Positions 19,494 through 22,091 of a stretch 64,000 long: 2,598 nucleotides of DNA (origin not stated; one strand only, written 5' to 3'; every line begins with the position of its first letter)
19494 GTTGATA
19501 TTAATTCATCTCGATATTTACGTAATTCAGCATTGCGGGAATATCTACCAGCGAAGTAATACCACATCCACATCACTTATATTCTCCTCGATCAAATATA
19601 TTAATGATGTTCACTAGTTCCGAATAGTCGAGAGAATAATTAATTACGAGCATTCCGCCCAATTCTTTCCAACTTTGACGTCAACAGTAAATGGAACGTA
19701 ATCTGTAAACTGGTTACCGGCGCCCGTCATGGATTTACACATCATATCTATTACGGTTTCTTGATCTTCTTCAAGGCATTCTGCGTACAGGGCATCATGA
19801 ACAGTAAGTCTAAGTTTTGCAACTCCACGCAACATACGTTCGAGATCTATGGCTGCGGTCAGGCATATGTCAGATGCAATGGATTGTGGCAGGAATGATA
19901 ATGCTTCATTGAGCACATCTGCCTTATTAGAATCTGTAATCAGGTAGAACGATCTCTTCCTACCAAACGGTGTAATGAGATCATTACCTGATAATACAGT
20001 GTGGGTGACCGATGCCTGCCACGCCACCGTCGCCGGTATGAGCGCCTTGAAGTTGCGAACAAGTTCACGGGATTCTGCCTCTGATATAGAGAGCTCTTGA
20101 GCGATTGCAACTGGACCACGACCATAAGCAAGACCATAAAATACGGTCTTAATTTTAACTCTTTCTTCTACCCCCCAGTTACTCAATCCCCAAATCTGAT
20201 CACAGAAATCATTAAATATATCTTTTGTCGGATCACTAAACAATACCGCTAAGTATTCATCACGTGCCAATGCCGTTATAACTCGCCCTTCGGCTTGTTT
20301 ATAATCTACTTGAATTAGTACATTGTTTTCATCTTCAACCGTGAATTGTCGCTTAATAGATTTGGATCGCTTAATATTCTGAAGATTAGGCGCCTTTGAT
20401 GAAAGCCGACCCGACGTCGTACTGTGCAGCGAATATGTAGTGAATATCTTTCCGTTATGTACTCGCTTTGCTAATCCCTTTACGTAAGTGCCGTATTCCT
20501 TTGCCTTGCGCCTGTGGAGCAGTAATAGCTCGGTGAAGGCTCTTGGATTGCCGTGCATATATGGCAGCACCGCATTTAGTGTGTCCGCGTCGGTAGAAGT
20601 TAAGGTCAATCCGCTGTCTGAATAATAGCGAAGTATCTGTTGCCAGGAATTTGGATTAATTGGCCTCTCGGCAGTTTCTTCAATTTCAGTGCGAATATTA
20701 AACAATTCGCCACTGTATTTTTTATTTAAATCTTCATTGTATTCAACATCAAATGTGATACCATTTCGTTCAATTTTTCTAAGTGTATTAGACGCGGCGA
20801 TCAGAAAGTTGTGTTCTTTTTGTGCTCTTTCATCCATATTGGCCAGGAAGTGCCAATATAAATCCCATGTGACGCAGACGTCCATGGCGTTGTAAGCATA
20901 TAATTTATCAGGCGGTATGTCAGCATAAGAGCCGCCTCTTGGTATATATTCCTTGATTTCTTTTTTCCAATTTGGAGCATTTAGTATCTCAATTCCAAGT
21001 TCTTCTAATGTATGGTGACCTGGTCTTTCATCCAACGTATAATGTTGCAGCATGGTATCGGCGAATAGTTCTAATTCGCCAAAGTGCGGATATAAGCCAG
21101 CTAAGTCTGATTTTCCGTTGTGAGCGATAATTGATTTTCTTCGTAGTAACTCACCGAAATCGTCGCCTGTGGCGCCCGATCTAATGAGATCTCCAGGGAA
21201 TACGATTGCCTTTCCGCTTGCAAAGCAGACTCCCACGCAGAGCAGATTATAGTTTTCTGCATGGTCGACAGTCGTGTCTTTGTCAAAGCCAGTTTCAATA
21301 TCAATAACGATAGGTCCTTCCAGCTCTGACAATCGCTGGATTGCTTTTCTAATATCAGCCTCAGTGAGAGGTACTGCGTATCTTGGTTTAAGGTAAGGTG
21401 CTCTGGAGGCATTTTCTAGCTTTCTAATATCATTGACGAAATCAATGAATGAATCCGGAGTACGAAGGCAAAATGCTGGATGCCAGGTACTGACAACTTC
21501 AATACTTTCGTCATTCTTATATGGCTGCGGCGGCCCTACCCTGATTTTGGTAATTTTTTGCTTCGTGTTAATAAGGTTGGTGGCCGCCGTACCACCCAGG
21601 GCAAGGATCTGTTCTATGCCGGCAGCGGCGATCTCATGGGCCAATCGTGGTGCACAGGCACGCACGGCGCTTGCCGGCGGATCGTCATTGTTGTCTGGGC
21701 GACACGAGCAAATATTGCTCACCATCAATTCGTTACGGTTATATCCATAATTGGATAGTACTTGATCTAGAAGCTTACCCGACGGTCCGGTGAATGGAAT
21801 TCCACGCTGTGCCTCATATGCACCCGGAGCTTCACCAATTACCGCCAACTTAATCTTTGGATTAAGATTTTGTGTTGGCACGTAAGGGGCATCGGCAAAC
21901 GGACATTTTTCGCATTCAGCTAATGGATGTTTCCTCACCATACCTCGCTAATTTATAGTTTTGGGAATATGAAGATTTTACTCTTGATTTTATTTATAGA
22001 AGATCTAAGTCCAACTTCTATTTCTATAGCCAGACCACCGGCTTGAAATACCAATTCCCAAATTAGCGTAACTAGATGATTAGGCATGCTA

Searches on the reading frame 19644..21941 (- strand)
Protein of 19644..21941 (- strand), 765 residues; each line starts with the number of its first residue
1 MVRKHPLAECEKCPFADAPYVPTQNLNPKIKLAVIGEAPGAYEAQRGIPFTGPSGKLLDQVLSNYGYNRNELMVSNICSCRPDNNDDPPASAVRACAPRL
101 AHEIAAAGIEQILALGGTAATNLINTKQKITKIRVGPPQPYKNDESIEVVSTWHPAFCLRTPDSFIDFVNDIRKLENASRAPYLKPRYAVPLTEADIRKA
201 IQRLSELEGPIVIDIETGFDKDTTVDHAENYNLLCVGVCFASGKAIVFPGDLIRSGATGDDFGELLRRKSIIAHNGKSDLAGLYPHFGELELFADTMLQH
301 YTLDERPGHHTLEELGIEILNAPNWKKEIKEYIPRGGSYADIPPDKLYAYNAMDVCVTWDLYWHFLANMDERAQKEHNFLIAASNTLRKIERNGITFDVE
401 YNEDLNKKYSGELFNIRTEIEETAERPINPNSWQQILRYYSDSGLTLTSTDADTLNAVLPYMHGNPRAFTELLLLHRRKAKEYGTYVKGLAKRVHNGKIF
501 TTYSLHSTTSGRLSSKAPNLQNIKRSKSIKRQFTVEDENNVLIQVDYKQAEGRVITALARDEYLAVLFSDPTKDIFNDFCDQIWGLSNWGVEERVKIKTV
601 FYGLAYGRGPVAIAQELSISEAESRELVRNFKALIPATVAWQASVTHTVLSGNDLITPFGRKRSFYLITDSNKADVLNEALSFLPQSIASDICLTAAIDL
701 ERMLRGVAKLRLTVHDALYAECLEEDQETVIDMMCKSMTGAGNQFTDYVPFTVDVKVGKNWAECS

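Call 8: search_protein_families(library=pfam, proteins=[window:19644-21941:-], max_evalue=0.001)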
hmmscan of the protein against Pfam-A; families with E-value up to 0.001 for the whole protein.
window:19644-21941:- (765 aa): 3 families
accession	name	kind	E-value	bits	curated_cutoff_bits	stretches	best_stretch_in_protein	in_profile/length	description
PF00476.26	DNA_pol_A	-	1.6e-60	205.5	34.3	1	400-763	2-381/381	DNA polymerase family A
PF03167.25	UDG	-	1.7e-25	90.2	24.3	1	26-169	4-137/141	Uracil DNA glycosylase superfamily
PF01612.26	DNA_pol_A_exo1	-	9.7e-09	35.7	23.6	1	192-365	5-168/173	3'-5' exonuclease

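Call 10: search_dna_similar(query=window:19644-21941:-, collection=phages, mode=protein, max_rows=25)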
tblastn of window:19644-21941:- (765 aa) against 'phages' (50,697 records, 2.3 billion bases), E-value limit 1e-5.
Records with a match: 3144; places in all: 3144; records where one place covers at least 80% of the query: 54.
Best place of each record, by identity: <60% 3144.
By first word of the organism name: Mycobacterium 530; Klebsiella 443; Vibrio 366; Salmonella 332; Bacillus 200; Escherichia 179; Staphylococcus 164; Gordonia 96; Enterococcus 78; Listeria 73; and 85 more.
By host as written in the record: - 544; Mycobacterium smegmatis mc2 155 352; Klebsiella pneumoniae 213; Mycobacterium smegmatis mc#155 79; Escherichia coli 66; Listeria monocytogenes 54; Salmonella enterica subsp. enterica serovar Enteritidis PT1 53; Staphylococcus aureus 47; and 583 more.
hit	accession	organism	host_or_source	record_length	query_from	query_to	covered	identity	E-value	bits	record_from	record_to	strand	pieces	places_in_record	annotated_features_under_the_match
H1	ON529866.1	Brevundimonas phage vB_BpoS-MaInes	Brevundimonas pondensis LVF1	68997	10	762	98%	29.0%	3e-63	236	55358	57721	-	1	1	DNA polymerase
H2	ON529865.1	Brevundimonas phage vB_BpoS-StAshley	Brevundimonas pondensis LVF1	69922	10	762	98%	29.0%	3e-63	236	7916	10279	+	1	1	DNA polymerase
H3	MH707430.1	Bacillus phage BSP7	Bacillus subtilis ATCC 21336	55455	9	764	99%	28.4%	1e-48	275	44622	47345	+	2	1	putative DNA polymerase I | putative DNA polymerase II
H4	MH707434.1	Bacillus phage BSP19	Bacillus subtilis KACC 17797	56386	30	764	96%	28.8%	8e-51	279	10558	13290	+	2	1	putative DNA polymerase I | putative DNA polymerase II | hypothetical protein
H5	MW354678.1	Bacillus phage BSTP12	Bacillus subtilis BSC16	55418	30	764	96%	28.8%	9e-51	277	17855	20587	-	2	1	BSTP12_037: DNA polymerase I | BSTP12_034: putative DNA polymerase | BSTP12_035: hypothetical protein | BSTP12_036: hypothetical protein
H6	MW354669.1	Bacillus phage BSTP5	Bacillus subtilis BSC21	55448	30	764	96%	28.8%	9e-51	277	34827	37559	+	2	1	DNA polymerase I | putative DNA polymerase | hypothetical protein (x2)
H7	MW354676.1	Bacillus phage BSTP8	Bacillus subtilis KCCM12150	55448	30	764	96%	28.8%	9e-51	277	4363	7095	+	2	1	BSTP8_010: DNA polymerase I | BSTP8_013: DNA polymerase I | BSTP8_012: hypothetical protein | BSTP8_011: hypothetical protein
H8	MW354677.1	Bacillus phage BSTP10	Bacillus subtilis KCCM12150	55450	30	764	96%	28.8%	9e-51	277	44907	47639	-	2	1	BSTP10_070: DNA polymerase I | BSTP10_067: putative DNA polymerase | BSTP10_068: hypothetical protein | BSTP10_069: hypothetical protein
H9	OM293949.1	Weizmannia phage Youna2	Weizmannia coagulans KACC 15983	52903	30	762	96%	28.4%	2e-48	259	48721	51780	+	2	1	DNA polymerase A | DNA polymerase family A | hypothetical protein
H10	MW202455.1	Caudoviricetes sp.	Manatee Spring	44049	10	758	98%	27.2%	5e-50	196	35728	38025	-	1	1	DNA polymerase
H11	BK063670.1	Caudoviricetes sp. vir526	Methanomicrobiales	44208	1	738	96%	25.7%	5e-45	181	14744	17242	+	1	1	DNA polymerase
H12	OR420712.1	Oceanotoga phage vB_OteS-UFV02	Oceanotoga teriensis UFV_LIMV02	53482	153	762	80%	30.0%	7e-64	238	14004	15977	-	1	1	DNA polymerase I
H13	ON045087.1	Stenotrophomonas virus Jojan60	Stenotrophomonas maltophilia Jojan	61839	150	763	80%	29.3%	1e-62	234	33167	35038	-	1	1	Prex DNA polymerase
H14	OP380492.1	Bacillus phage Nachito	Bacillus sp. ET1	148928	31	764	96%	24.1%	2e-41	170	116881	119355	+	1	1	DNA polymerase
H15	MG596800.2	Pseudomonas phage PMBT14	Pseudomonas fluorescens ATCC 13525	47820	10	762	98%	23.4%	3e-31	137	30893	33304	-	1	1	DNA polymerase I | dCMP deaminase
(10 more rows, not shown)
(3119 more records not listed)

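Call 17: find_related_loci(query=window:19644-21941:-, collection=viral_contigs, flank=10000)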
Query window:19644-21941:- (765 aa) in viral_contigs; peptide patterns used: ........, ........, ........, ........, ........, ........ (x = any residue, [..] = any of these).
24 stretches matched a pattern; 1 encode a relative of the query (tblastn E <= 1e-3); 1 distinct loci.
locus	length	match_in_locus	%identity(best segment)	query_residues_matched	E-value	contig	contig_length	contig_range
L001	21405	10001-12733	50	1-603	2e-169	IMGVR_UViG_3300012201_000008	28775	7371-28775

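Call 18: find_related_loci(query=window:19644-21941:-, collection=genome_contigs, flank=10000)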
Query window:19644-21941:- (765 aa) in genome_contigs; peptide patterns used: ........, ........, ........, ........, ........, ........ (x = any residue, [..] = any of these).
28 stretches matched a pattern, but none encodes a relative of the query by tblastn (E <= 1e-3).
